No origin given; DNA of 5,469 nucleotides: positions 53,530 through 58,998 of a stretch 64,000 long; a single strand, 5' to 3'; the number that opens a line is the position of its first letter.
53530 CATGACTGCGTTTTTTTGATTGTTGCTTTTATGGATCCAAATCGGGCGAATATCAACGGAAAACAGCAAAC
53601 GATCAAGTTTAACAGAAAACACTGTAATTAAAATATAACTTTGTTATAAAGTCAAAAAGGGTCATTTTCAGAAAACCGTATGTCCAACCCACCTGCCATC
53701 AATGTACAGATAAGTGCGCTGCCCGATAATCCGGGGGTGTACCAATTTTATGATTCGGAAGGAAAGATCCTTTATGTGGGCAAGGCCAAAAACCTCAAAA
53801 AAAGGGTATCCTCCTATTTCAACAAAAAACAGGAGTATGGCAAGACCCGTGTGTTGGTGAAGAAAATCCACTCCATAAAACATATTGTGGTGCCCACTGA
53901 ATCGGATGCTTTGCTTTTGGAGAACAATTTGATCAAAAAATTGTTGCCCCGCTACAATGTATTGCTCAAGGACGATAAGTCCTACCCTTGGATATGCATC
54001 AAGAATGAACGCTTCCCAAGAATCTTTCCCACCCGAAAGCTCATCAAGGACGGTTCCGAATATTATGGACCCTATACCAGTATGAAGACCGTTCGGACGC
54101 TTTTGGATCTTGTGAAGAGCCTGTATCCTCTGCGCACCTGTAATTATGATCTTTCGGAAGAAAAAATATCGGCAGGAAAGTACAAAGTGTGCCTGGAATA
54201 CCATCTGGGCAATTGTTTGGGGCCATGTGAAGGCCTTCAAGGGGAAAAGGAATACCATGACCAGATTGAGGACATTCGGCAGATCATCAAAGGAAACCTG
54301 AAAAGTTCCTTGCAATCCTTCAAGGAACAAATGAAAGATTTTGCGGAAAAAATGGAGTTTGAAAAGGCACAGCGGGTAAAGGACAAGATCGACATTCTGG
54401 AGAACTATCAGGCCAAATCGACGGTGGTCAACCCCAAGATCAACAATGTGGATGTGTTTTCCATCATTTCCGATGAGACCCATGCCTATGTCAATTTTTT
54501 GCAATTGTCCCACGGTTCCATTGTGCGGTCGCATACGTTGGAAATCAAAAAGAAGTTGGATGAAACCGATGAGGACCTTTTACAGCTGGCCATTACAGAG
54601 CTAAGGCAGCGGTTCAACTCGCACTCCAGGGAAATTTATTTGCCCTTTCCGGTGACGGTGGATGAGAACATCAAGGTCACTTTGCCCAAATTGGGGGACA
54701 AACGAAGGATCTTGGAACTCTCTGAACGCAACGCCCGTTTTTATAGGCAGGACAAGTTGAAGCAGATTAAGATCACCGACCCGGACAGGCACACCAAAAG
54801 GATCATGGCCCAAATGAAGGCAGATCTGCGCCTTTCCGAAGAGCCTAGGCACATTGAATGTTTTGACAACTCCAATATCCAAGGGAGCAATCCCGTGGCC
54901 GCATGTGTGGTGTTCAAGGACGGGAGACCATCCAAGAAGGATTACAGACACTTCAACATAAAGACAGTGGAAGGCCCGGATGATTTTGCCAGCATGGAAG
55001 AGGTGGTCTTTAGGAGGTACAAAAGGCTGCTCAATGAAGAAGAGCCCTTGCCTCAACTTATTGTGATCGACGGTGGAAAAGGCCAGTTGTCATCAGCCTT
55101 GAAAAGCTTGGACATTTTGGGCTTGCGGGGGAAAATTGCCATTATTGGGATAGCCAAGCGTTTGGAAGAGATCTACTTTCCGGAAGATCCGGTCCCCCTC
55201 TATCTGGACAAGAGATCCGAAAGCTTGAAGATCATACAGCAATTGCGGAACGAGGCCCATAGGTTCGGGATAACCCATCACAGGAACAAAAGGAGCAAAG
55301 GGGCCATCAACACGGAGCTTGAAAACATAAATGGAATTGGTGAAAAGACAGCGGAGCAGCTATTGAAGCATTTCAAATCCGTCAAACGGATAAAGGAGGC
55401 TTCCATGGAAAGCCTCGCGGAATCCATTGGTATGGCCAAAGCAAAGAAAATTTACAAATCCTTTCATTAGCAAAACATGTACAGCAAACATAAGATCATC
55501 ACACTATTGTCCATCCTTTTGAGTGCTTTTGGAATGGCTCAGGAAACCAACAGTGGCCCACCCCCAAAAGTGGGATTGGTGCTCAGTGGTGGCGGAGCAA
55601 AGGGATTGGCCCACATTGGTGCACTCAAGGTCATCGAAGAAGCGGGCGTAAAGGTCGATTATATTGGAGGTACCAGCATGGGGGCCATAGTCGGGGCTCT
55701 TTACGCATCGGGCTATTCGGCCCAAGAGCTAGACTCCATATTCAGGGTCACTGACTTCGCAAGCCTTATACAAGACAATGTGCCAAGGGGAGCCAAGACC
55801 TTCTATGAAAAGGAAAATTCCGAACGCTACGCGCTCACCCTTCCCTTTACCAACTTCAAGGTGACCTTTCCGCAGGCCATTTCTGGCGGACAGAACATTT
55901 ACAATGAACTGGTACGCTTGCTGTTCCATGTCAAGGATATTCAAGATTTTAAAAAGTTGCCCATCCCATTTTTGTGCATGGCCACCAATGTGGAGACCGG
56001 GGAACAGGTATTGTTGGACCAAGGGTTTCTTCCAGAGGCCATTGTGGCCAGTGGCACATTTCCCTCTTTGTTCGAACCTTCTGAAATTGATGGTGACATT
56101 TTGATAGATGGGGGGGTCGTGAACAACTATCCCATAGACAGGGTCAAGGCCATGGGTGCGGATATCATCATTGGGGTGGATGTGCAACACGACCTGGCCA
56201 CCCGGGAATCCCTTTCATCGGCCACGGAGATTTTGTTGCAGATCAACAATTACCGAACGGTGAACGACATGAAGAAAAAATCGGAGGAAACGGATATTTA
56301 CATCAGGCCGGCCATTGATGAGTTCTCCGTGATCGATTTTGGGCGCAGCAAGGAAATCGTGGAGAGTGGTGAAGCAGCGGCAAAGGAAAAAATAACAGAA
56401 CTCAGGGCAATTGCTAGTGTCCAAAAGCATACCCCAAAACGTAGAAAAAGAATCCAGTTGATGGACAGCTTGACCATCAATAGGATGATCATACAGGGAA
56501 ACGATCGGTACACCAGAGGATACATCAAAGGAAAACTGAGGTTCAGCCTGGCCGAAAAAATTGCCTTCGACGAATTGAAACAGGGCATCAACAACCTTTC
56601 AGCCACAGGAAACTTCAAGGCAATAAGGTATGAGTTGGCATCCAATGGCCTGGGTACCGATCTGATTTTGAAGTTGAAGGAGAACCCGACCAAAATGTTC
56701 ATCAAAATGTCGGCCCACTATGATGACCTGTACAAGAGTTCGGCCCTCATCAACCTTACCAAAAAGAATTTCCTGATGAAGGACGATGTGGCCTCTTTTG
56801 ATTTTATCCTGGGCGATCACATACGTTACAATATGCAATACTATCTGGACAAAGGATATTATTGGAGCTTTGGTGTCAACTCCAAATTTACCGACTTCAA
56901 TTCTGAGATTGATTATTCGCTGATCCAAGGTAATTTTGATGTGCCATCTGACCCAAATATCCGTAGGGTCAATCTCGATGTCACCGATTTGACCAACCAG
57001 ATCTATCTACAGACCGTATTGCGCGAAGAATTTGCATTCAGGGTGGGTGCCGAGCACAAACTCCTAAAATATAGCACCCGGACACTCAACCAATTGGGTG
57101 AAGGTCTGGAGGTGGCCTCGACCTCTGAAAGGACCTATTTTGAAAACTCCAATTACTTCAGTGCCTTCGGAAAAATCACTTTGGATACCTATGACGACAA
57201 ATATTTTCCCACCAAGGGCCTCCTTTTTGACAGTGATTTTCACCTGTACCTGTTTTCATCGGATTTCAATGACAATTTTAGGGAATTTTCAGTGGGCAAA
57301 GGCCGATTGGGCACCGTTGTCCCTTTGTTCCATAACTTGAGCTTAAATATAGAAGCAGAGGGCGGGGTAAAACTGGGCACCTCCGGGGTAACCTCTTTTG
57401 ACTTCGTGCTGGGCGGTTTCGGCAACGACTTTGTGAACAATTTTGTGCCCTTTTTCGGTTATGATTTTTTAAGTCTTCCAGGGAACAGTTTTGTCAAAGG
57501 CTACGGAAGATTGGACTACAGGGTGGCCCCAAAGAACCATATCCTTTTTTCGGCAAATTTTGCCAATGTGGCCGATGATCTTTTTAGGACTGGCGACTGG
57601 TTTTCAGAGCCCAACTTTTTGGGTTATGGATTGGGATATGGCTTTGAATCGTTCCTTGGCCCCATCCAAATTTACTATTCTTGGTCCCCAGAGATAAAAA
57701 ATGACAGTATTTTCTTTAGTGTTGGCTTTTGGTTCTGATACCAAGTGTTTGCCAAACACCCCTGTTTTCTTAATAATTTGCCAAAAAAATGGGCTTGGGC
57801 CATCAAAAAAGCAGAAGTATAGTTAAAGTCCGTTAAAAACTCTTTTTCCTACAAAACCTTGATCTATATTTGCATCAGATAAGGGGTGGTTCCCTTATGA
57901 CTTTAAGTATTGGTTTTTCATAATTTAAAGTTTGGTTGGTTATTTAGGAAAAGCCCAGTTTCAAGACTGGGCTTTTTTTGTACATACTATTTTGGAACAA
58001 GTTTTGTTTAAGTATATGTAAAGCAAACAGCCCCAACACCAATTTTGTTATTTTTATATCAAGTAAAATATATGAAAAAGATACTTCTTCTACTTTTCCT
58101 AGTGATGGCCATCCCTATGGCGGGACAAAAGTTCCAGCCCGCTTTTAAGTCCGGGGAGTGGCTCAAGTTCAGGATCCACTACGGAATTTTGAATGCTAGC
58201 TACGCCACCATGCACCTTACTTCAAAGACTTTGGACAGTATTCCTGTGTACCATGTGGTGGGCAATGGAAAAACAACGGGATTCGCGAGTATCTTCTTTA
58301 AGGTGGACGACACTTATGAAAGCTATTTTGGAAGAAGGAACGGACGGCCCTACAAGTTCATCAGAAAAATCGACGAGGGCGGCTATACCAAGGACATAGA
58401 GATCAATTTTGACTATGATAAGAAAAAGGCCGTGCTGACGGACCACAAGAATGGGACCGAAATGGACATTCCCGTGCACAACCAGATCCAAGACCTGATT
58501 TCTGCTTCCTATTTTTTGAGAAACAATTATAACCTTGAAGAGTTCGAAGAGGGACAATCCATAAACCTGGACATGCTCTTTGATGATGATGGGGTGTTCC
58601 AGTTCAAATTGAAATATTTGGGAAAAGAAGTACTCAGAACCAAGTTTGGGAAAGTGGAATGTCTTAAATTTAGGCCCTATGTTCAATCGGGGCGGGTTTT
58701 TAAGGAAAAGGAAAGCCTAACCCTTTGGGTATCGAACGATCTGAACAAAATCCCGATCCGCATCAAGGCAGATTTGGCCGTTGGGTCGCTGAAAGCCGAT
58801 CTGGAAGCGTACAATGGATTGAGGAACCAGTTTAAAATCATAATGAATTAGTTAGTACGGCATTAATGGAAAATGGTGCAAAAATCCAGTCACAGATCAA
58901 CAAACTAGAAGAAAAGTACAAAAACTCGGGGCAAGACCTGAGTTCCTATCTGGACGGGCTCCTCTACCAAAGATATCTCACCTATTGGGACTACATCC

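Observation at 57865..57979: Self-contained ~100-nt transcript whose core is the reverse complement of a translation start site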

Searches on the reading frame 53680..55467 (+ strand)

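Call 43: search_protein_families(library=pfam, proteins=[window:53680-55467:+], max_evalue=0.001)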
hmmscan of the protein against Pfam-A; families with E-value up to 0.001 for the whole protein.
window:53680-55467:+ (596 aa): 8 families
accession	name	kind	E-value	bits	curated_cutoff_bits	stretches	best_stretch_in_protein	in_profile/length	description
PF08459.17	UvrC_RNaseH_dom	-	2.2e-56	190.6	22.3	1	382-531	3-159/159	UvrC RNAse H endonuclease domain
PF22920.2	UvrC_RNaseH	-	3.9e-16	59.5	24.3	1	256-357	1-114/116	UvrC Ribonuclease H-like domain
PF01541.30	GIY-YIG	-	3e-12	47.1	22.6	1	18-93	2-78/78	GIY-YIG catalytic domain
PF14520.12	HHH_5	-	8.2e-08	33.1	27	1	546-594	3-54/57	Helix-hairpin-helix domain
PF12826.13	HHH_2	-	1.8e-06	28.5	27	1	550-595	8-55/64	Helix-hairpin-helix motif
PF24348.1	DUF7508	-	5.4e-05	23.7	26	1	11-52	15-55/79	Domain of unknown function (DUF7508)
PF02151.25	UVR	-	0.0005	20.2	21.5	1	215-238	8-31/36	UvrB/uvrC motif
PF01367.25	5_3_exonuc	-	0.0009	20.1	40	0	547-576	20-49/97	5'-3' exonuclease, C-terminal SAM fold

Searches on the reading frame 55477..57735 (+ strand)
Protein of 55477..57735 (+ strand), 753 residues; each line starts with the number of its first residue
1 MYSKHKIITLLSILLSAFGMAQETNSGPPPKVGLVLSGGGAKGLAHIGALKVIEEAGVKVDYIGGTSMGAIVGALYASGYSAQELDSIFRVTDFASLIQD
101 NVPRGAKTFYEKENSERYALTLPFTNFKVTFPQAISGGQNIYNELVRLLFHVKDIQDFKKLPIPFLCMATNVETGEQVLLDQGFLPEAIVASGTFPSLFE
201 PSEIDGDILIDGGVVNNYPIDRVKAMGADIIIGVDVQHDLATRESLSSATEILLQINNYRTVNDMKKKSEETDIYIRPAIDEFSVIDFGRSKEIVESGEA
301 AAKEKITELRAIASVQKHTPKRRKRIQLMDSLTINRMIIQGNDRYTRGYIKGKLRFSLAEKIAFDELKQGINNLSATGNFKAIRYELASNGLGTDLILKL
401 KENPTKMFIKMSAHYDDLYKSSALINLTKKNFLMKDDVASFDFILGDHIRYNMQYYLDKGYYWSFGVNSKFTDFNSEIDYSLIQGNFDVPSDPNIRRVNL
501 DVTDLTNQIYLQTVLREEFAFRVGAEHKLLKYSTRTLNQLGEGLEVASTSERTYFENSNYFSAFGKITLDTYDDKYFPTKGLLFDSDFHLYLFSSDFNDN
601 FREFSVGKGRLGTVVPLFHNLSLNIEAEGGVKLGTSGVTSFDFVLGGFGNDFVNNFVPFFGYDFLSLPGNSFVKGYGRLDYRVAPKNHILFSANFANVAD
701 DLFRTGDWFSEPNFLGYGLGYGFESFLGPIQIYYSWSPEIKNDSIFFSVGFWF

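Call 43: search_protein_families(library=pfam, proteins=[window:55477-57735:+], max_evalue=0.001)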
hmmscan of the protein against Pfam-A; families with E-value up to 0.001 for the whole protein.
window:55477-57735:+ (753 aa): 2 families
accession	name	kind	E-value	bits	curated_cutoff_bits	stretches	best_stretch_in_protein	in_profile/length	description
PF19143.6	Omp85_2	-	7.1e-152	506.2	23.1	1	395-753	2-351/351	OMP85 superfamily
PF01734.28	Patatin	-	9.7e-34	117.7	27.7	1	34-221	1-188/191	Patatin-like phospholipase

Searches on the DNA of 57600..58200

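Call 4: search_rna_families(source=window, start=57600, end=58200, threshold=evalue, max_evalue=10, show_alignments=3)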
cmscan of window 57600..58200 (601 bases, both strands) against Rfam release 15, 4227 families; matches with E-value up to 10: 25.
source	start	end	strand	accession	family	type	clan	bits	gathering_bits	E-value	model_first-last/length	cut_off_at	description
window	57853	57981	+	RF00515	PyrR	Cis-reg;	-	27.3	54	0.12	1-115/115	no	PyrR binding site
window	57617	57815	+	RF02190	ST7-OT4_4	Gene; lncRNA;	-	27.2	70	1.7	1-211/211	no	ST7 overlapping transcript 4 conserved region 4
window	57965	58083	-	RF01692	Bacteroid-trp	Cis-reg; leader;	-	24.9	49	2.1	1-131/131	no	Bacteroidete tryptophan peptide leader RNA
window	57882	57988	+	RF00121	MicC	Gene; sRNA;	-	24.7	90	0.23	1-123/123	no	MicC RNA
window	57839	57978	+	RF04180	BTnc231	Gene; sRNA;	-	23.3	80.4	0.016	1-154/154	no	Bacteroides sRNA BTnc231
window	57942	58082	-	RF04182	GibS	Gene; sRNA;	-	22.3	115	0.95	1-142/142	no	GibS sRNA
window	57912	57990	+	RF02732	JA04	Gene; sRNA;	-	21.4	81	1.4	1-81/81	no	Aggregatibacter sRNA JA04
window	57948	58062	-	RF02379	csRNA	Gene; sRNA;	-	20.6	57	3.6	1-93/93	no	Cia-dependent small RNA csRNA1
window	57947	58082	-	RF04180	BTnc231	Gene; sRNA;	-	20.3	80.4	0.089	1-154/154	no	Bacteroides sRNA BTnc231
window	57935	58107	+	RF01819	RsaD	Gene; sRNA;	-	20.2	50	0.33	1-189/189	no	RNA Staph. aureus D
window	57943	58002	-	RF02064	STnc370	Gene; sRNA;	-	19.8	54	7.1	1-71/71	no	Enterobacterial sRNA STnc370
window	57898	57978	+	RF04181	rteR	Gene; sRNA;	-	19.2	72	2.7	1-84/84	no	rteR sRNA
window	57868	57980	+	RF01808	MicX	Gene; sRNA;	-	18.7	75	0.093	1-194/194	no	MicX Vibrio cholerae sRNA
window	57875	57984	+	RF00558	L20_leader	Cis-reg; leader;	-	18.6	58.7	0.48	1-127/127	no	Ribosomal protein L20 leader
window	57941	58056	-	RF02073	STnc260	Gene; sRNA;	-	18.6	100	3.7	1-176/176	no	Salmonella enterica sRNA STnc260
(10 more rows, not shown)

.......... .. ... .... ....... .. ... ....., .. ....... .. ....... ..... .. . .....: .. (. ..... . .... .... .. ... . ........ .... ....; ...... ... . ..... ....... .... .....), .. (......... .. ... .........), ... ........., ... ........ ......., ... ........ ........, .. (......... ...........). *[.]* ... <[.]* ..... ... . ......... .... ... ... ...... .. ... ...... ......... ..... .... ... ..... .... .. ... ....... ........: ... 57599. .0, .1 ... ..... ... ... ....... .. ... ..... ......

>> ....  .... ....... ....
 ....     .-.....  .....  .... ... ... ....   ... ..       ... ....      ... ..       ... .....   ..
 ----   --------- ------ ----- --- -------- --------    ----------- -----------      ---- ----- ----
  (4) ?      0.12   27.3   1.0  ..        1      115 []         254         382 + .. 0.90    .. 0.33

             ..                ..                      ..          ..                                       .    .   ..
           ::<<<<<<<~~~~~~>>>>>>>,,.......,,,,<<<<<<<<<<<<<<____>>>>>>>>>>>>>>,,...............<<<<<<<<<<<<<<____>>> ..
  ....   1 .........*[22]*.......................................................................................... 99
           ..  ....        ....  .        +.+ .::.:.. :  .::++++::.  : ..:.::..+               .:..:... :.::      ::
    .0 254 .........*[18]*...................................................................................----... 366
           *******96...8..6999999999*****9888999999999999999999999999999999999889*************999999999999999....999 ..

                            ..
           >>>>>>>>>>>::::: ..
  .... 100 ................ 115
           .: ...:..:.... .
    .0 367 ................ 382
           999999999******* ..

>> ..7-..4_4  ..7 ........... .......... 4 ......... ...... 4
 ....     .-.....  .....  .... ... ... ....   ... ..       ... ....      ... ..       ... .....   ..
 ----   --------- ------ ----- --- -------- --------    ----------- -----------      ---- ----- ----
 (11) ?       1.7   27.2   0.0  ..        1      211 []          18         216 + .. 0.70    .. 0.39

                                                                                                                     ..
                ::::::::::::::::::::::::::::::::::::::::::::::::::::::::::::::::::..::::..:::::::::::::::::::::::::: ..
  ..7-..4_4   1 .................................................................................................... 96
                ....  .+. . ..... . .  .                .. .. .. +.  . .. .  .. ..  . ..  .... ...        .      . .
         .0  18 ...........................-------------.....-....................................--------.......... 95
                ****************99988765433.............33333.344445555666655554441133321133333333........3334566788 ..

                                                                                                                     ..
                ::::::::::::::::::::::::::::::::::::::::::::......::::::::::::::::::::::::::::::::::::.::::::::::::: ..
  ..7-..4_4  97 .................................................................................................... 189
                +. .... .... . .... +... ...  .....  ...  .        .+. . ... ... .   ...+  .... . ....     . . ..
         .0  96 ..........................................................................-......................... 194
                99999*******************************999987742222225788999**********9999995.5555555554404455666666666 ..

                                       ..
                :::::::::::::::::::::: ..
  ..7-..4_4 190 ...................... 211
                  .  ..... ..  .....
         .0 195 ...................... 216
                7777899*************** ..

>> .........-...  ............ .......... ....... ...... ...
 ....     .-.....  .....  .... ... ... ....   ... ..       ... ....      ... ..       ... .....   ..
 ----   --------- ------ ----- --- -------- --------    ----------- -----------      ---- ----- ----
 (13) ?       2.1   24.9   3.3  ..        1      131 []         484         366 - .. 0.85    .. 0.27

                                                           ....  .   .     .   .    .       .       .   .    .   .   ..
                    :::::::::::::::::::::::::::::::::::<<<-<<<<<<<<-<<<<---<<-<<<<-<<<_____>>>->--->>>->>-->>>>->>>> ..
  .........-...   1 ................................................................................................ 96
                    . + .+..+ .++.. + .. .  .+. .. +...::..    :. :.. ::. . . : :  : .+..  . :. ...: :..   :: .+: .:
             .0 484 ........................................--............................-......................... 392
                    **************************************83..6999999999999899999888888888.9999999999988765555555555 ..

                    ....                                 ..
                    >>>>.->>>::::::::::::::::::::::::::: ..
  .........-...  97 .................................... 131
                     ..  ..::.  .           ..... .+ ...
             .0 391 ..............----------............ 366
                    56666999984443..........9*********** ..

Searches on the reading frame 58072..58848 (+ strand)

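Call 43: search_protein_families(library=pfam, proteins=[window:58072-58848:+], max_evalue=0.001)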
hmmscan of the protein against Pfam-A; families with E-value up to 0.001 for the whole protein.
window:58072-58848:+ (259 aa): 1 family
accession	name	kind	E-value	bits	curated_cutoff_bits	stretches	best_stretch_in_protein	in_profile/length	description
PF11306.15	DUF3108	-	1e-57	195.8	26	1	32-244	1-208/209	Protein of unknown function (DUF3108)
